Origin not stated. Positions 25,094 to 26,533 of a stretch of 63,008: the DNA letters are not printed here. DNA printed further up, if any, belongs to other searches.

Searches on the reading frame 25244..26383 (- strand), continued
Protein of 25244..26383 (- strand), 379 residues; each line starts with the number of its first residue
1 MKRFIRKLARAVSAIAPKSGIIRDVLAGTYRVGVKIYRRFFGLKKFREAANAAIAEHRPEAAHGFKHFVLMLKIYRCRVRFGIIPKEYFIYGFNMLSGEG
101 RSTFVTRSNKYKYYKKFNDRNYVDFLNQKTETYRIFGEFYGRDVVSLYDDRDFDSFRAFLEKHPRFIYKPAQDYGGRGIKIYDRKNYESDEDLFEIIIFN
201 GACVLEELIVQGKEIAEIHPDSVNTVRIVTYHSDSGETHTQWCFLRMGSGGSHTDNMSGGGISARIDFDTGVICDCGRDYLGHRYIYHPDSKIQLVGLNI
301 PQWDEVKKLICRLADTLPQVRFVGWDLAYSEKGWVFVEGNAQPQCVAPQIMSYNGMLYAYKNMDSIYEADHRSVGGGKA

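Call 28: search_protein_families(library=pfam, proteins=[L027:10896-13736:+, L027:8188-9702:+, L027:6069-8171:+, L027:15634-16677:+, L027:16674-18797:+, L014:13121-14866:-, L014:14915-16264:-, L014:8648-9886:+, L014:6712-8544:+, L027:13733-15130:+], max_evalue=0.001)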
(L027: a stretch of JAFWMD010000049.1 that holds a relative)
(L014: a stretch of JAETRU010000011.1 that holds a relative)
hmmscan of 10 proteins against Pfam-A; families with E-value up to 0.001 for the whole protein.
L027:10896-13736:+ (946 aa): 2 families
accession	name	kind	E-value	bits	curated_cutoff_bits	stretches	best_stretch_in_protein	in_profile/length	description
PF14397.11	ATPgrasp_ST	-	2.2e-47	162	31.4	1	674-931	4-276/278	Sugar-transfer associated ATP-grasp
PF09587.15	PGA_cap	-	6.1e-47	160.7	27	1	13-252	2-254/255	Bacterial capsule synthesis protein PGA_cap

L027:8188-9702:+ (504 aa): 5 families
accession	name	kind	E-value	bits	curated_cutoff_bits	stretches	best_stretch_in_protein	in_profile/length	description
PF00877.26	NLPC_P60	-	1.4e-11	44.7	23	1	201-305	11-92/105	NlpC/P60 family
PF00041.27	fn3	-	4.5e-10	40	25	1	410-496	3-81/84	Fibronectin type III domain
PF08239.17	SH3_3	-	5.6e-07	30.1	27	1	352-404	2-54/54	Bacterial SH3 domain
PF25788.1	Ig_Rha78A_N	-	7.4e-05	23.4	27.4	1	437-503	36-101/105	Rha78A-like, N-terminal immunoglobulin domain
PF21605.3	CRLF2-like_D2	-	0.00044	20.7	27.3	1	413-501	4-91/94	Cytokine receptor-like factor 2-like, D2 domain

L027:6069-8171:+ (700 aa): 1 family
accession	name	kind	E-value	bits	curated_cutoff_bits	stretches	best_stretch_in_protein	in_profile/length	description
PF04991.19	LicD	-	2e-28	100.5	22.6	1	22-236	2-217/227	LicD family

L027:15634-16677:+ (347 aa): 2 families
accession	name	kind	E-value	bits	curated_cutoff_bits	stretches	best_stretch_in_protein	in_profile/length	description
PF00733.27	Asn_synthase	-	2.1e-15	57.7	21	1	49-181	2-139/354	Asparagine synthase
PF24167.1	DUF7411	-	0.00026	21.1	28.7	1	65-158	2-92/194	Family of unknown function (DUF7411)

L027:16674-18797:+ (707 aa): 1 family
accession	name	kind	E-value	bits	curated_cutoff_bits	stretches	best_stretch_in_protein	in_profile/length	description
PF04991.19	LicD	-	1.9e-33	116.9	22.6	1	411-630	2-227/227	LicD family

L014:13121-14866:- (581 aa): 3 families
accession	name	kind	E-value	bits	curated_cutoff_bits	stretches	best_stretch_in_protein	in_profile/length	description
PF00587.30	tRNA-synt_2b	-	5.1e-47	160.7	29.3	1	266-473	4-179/179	tRNA synthetase class II core domain (G, H, P, S and T)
PF03129.25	HGTP_anticodon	-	1.3e-20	73.8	21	1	485-574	1-93/94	Anticodon binding domain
PF07973.19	tRNA_SAD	-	1.7e-16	60.3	24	1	115-164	1-44/44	Threonyl and Alanyl tRNA synthetase second additional domain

L014:14915-16264:- (449 aa): 1 family
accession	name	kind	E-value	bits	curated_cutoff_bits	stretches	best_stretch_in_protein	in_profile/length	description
PF03816.19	LytR_cpsA_psr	-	1.2e-33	116.8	24.6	1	101-259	2-149/150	LytR_cpsA_psr family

L014:8648-9886:+ (412 aa): 4 families
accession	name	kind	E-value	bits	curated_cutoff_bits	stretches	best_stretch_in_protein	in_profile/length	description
PF03486.20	HI0933_like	-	9.9e-70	235.2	50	1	19-405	2-243/244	HI0933-like protein Rossmann domain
PF22780.1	HI0933_like_1st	-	3.4e-12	46.9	27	1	206-336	1-137/165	HI0933-like protein barrel and H2TH domain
PF01266.30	DAO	-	1.4e-06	28.5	27.9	0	122-191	147-217/353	FAD dependent oxidoreductase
PF13738.12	Pyr_redox_3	-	5.3e-05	23.1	30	0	134-183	91-139/305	Pyridine nucleotide-disulphide oxidoreductase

L014:6712-8544:+ (610 aa): 0 families

L027:13733-15130:+ (465 aa): 1 family
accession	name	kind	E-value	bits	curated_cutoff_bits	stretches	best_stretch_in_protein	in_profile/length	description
PF14397.11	ATPgrasp_ST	-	8.8e-41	140.4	31.4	1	249-463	47-275/278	Sugar-transfer associated ATP-grasp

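Call 46: predict_structure(alignment_id=A1)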
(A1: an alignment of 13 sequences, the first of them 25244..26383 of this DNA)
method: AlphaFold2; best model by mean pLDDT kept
length: 379 residues; sequences in the alignment: 13
mean_pLDDT: 82.2   pTM: 0.78
mean pLDDT of the five models: 82.2, 79.6, 78.3, 76.7, 70.6
residues with pLDDT >= 90: 149; 70-90: 166; 50-70: 48; < 50: 16
segments of 3 or more residues with pLDDT < 50: 36-41, 376-379
pLDDT, mean of each block of 10 residues (from residue 1): 54 54 54 49 75 88 82 84 85 83 76 76 81 88 93 97 95 76 96 94 93 92 91 87 89 73 93 92 90 95 96 91 93 92 79 65 80 53
secondary structure, 60 per line:
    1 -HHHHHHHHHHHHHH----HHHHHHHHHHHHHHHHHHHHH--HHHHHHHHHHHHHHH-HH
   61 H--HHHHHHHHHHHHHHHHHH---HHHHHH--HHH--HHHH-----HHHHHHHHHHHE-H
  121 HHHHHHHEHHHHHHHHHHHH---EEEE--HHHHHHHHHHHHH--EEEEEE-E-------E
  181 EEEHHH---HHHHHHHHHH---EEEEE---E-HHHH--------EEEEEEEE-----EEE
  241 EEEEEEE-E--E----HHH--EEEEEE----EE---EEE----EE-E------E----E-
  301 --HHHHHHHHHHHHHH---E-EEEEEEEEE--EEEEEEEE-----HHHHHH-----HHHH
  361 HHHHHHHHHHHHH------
elements in order: H2-15 H20-40 H43-57 H64-81 H85-90 H98-101 H107-117 H120-127 H129-140 E144-147 H150-162 E165-170 E180-183 H190-199 E203-207 H213-216 E225-232 E238-247 E262-267 E277-279 H303-316 E322-330 E333-340 H346-351 H357-373

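Call 50: fold_search(model_id=the predicted structure, library=pdb)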
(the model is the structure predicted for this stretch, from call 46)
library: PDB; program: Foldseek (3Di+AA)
matches with E <= 10: 859; with E <= 0.001: 456
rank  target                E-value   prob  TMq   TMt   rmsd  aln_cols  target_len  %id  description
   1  3vpb_A                2.1e-08  1.00  0.41  0.53   5.7       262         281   16  ArgX from Sulfolobus tokodaii complexed with LysW/Glu/ADP/Mg/Zn/Sulfate (released 2013-02-27)
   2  5zk6                  2.6e-08  1.00  0.42  0.53   4.4       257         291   13  Crystal structure of RimK complexed with RpsF (released 2019-03-27)
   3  4iwx                  5.3e-08  1.00  0.40  0.51   5.7       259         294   10  Rimk structure at 2.85A (released 2013-05-08)
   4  3vpb_B                6.3e-08  1.00  0.41  0.53   5.6       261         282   16  ArgX from Sulfolobus tokodaii complexed with LysW/Glu/ADP/Mg/Zn/Sulfate (released 2013-02-27)
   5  6jil_B                7.4e-08  1.00  0.37  0.45  10.1       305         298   11  Crystal structure of D-cycloserine synthetase DcsG (released 2019-12-18)
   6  1gsa                  8.3e-08  1.00  0.40  0.47   4.6       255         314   17  STRUCTURE OF GLUTATHIONE SYNTHETASE COMPLEXED WITH ADP AND GLUTATHIONE (released 1996-06-20)
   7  5zct_C                1.0e-07  1.00  0.43  0.55   4.1       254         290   15  The crystal structure of the poly-alpha-L-glutamate peptides synthetase RimK at 2.05 angstrom resolution. (released 2018-07-25)
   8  7qys_L                2.0e-07  1.00  0.42  0.53   5.6       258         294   12  Crystal structure of RimK from Pseudomonas syringae DC3000 (released 2022-10-05)
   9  5zct_A                2.1e-07  1.00  0.41  0.52   5.8       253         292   13  The crystal structure of the poly-alpha-L-glutamate peptides synthetase RimK at 2.05 angstrom resolution. (released 2018-07-25)
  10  3i12_D                2.1e-07  1.00  0.43  0.45   4.6       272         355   12  The crystal structure of the D-alanyl-alanine synthetase A from Salmonella enterica subsp. enterica serovar Typhimuriu (released 2009-08-18)
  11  7qys_E                2.5e-07  1.00  0.42  0.53   5.6       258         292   12  Crystal structure of RimK from Pseudomonas syringae DC3000 (released 2022-10-05)
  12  7qys_D                2.6e-07  1.00  0.42  0.53   5.6       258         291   12  Crystal structure of RimK from Pseudomonas syringae DC3000 (released 2022-10-05)
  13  6jil_A                2.6e-07  1.00  0.36  0.45  10.2       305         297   12  Crystal structure of D-cycloserine synthetase DcsG (released 2019-12-18)
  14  7u9k_B                2.8e-07  1.00  0.38  0.43   6.1       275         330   13  Staphylococcus aureus D-alanine-D-alanine ligase in complex with ATP, D-ala-D-ala, Mg2+ and K+ (released 2023-03-15)
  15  7qyr_G                3.1e-07  1.00  0.40  0.52   6.7       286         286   12  Crystal structure of RimK from Pseudomonas aeruginosa PAO1 (released 2022-10-05)
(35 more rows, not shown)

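Call 58: search_protein_families(library=pfam, proteins=[L021:1330-4158:-, L053:209-3283:+, L075:8591-10897:+, L010:5385-6905:+, L004:15237-16553:+, L030:5697-6968:+, L030:10459-11526:+], max_evalue=0.001)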
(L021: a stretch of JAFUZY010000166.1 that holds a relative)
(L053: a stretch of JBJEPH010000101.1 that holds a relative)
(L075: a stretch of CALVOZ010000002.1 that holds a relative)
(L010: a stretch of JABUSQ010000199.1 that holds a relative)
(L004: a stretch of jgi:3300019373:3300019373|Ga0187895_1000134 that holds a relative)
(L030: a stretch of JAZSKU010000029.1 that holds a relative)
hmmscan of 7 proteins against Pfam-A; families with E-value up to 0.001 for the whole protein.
L021:1330-4158:- (942 aa): 2 families
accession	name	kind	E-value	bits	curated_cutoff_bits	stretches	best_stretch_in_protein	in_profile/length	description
PF14305.11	ATPgrasp_TupA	-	5.9e-48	163.9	25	1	692-935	1-240/241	TupA-like ATPgrasp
PF14397.11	ATPgrasp_ST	-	1.3e-39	136.5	31.4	1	364-616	2-273/278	Sugar-transfer associated ATP-grasp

L053:209-3283:+ (1024 aa): 5 families
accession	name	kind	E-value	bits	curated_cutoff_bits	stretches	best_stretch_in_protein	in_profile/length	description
PF14397.11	ATPgrasp_ST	-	3.8e-94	315.4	31.4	2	237-490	4-273/278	Sugar-transfer associated ATP-grasp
PF14398.11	ATPgrasp_YheCD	-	1.7e-15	57.4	26.8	1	246-490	3-244/255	YheC/D like ATP-grasp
PF07478.18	Dala_Dala_lig_C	-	3.2e-05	24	24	0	788-849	36-94/204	D-ala D-ala ligase C-terminus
PF20469.4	OLD-like_TOPRIM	-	0.00051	20.9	23.2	0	265-323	1-54/67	Overcoming lysogenization defect protein-like, TOPRIM domain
PF18299.6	R2K_2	-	0.00099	19.4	26.2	0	921-968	83-130/147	ATP-grasp domain, R2K clade family 2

L075:8591-10897:+ (768 aa): 3 families
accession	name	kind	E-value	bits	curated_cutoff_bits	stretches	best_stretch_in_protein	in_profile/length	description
PF14397.11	ATPgrasp_ST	-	1.1e-93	313.8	31.4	2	500-752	3-275/278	Sugar-transfer associated ATP-grasp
PF02955.21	GSH-S_ATP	-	0.00025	21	23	0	545-595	23-73/175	Prokaryotic glutathione synthetase, ATP-grasp domain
PF14398.11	ATPgrasp_YheCD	-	0.00053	19.8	26.8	0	514-575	7-70/255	YheC/D like ATP-grasp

L010:5385-6905:+ (506 aa): 1 family
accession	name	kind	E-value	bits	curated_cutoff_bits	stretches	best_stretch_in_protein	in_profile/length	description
PF14397.11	ATPgrasp_ST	-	3.3e-41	141.8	31.4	1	250-487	3-265/278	Sugar-transfer associated ATP-grasp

L004:15237-16553:+ (438 aa): 1 family
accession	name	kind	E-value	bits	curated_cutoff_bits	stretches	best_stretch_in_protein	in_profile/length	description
PF14397.11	ATPgrasp_ST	-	7.6e-48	163.5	31.4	1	187-420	5-262/278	Sugar-transfer associated ATP-grasp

L030:5697-6968:+ (423 aa): 2 families
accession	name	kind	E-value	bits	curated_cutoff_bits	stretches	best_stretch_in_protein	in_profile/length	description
PF14397.11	ATPgrasp_ST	-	3.4e-45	154.8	31.4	1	167-410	9-274/278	Sugar-transfer associated ATP-grasp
PF14398.11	ATPgrasp_YheCD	-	0.00017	21.4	26.8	0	202-239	36-73/255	YheC/D like ATP-grasp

L030:10459-11526:+ (355 aa): 1 family
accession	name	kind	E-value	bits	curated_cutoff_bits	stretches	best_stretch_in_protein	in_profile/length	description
PF14397.11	ATPgrasp_ST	-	4.7e-49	167.5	31.4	1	96-347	4-275/278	Sugar-transfer associated ATP-grasp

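Call 59: search_protein_families(library=ncbifam, proteins=[L004:4476-5309:+], max_evalue=0.001)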
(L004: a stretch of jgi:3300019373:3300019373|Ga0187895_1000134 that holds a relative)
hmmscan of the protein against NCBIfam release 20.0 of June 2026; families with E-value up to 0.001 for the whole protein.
L004:4476-5309:+ (277 aa): 5 families
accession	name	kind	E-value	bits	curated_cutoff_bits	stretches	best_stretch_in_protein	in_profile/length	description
NF002035.0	PRK00865.1-3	equivalog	3.6e-68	230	328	1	1-264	1-260/267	glutamate racemase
TIGR00067.1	glut_race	equivalog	6.8e-65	219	146.65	1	6-255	1-246/251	glutamate racemase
NF002034.1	PRK00865.1-1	equivalog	1.9e-26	92.8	408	1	8-249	3-239/260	glutamate racemase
TIGR00035.1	asp_race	subfamily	1.2e-09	38.1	93.1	1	48-228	59-232/236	amino acid racemase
NF052483.1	racemase_CuyB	equivalog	2.7e-09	37.3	190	1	57-209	63-210/225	cysteate racemase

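Call 76: search_protein_families(library=pfam, proteins=[L006:8243-9460:-, L006:7502-8029:-, L006:6425-7057:+, L006:5793-6356:-, L006:4488-5687:-, L006:3069-3752:-, L004:8468-9967:+], max_evalue=0.001)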
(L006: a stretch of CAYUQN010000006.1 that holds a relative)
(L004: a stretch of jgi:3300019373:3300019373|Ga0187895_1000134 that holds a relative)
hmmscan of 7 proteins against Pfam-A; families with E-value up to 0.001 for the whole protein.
L006:8243-9460:- (405 aa): 0 families

L006:7502-8029:- (175 aa): 4 families
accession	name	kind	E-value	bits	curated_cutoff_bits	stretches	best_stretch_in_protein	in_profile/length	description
PF14018.11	DUF4234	-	1.7e-36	124.6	25.3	2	63-130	1-69/70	Domain of unknown function (DUF4234)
PF13240.11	Zn_Ribbon_1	-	6.3e-10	39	25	1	2-24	1-23/23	zinc-ribbon domain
PF13248.11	Zn_ribbon_3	-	1.1e-05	25.1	27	1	2-22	4-24/26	zinc-ribbon domain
PF12773.13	DZR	-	1.4e-05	25.6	27.3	1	3-25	1-23/45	Double zinc ribbon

L006:6425-7057:+ (210 aa): 1 family
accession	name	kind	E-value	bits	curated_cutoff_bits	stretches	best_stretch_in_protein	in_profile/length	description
PF04961.17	FTCD_C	-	0.00048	20.3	24.5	1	28-185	7-178/182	Formiminotransferase-cyclodeaminase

L006:5793-6356:- (187 aa): 2 families
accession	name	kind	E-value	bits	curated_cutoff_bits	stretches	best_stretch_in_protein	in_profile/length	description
PF03266.21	NTPase_1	-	2.1e-20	73.7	23.9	1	17-174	1-164/168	NTPase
PF13401.12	AAA_22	-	0.00029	21.6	27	1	14-65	4-57/130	AAA domain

L006:4488-5687:- (399 aa): 2 families
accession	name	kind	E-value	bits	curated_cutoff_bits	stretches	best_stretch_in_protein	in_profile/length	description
PF13472.12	Lipase_GDSL_2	-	8.1e-17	62.7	32.9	1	215-380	1-171/178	GDSL-like Lipase/Acylhydrolase family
PF14270.11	DUF4358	-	1.7e-14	54.3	25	1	65-154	11-101/102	Domain of unknown function (DUF4358)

L006:3069-3752:- (227 aa): 0 families

L004:8468-9967:+ (499 aa): 1 family
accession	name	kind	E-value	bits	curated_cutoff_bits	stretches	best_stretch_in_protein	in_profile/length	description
PF01841.26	Transglut_core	-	1.7e-15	57.6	23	1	228-360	2-107/108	Transglutaminase-like superfamily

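Call 80: search_dna_similar(query=window:25244-26383:-, collection=plasmids, mode=protein, max_rows=12)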
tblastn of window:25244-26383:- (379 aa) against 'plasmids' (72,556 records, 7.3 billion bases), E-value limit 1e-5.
Records with a match: 13; places in all: 14; records where one place covers at least 80% of the query: 0.
Best place of each record, by identity: <60% 13.
By first word of the organism name: Caballeronia 4; Shinella 2; Haloplanus 1; Ensifer 1; Halomontanus 1; Lactococcus 1; Rhizobium 1; Natrononativus 1; Paracoccus 1.
By predicted mobility (MOB-suite, as given by PLSDB): non-mobilizable 13.
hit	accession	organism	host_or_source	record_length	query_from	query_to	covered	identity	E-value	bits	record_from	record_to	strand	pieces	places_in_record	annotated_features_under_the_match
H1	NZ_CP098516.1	Haloplanus sp. GDY1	cell culture,salt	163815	80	343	70%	25.2%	3e-14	82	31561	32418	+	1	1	sugar-transfer associated ATP-grasp domain-containing protein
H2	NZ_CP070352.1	Ensifer sp. PDNC004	cell culture,Plastic debris in ...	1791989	166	369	54%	29.7%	2e-18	95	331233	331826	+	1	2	none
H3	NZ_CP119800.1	Halomontanus rarus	cell culture,sediment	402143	160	350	50%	31.6%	2e-14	82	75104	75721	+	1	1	sugar-transfer associated ATP-grasp domain-containing protein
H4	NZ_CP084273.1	Caballeronia grimmiae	Leptoglossus zonatus,Cell culture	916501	132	342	56%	27.4%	2e-12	76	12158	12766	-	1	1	sugar-transfer associated ATP-grasp domain-containing protein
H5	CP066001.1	Lactococcus garvieae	-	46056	167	353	49%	30.7%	2e-13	80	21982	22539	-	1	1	hypothetical protein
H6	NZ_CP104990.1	Rhizobium sp. CC-CFT758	cell culture,agricultural soil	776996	160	341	48%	30.7%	5e-14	81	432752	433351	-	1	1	sugar-transfer associated ATP-grasp domain-containing protein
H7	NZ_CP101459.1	Natrononativus amylolyticus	cell culture,sediment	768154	156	350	51%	28.5%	9e-19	96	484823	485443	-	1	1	sugar-transfer associated ATP-grasp domain-containing protein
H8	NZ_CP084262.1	Caballeronia sp. SL2Y3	Jalysus wickhami,Cell culture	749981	133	342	55%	26.1%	3e-10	70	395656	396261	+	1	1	sugar-transfer associated ATP-grasp domain-containing protein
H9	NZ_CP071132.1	Caballeronia sp. M1242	Homo sapiens,ETA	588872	165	342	47%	27.9%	2e-10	70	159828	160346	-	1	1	sugar-transfer associated ATP-grasp domain-containing protein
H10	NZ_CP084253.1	Caballeronia sp. Sq4a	Anasa tristis,Cell culture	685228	165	342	47%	27.9%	2e-10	70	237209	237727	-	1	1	sugar-transfer associated ATP-grasp domain-containing protein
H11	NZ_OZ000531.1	Shinella sp. WSC3-e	-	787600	190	341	40%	30.9%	2e-14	82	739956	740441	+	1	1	sugar-transfer associated ATP-grasp domain-containing protein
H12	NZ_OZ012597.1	Shinella sp. WSD5-1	-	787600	190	341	40%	30.9%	2e-14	82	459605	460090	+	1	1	sugar-transfer associated ATP-grasp domain-containing protein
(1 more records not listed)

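Call 81: search_dna_similar(query=window:25244-26383:-, collection=phages, mode=protein, max_rows=8)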
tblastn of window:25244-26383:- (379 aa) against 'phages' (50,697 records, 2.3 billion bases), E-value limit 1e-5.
No match.
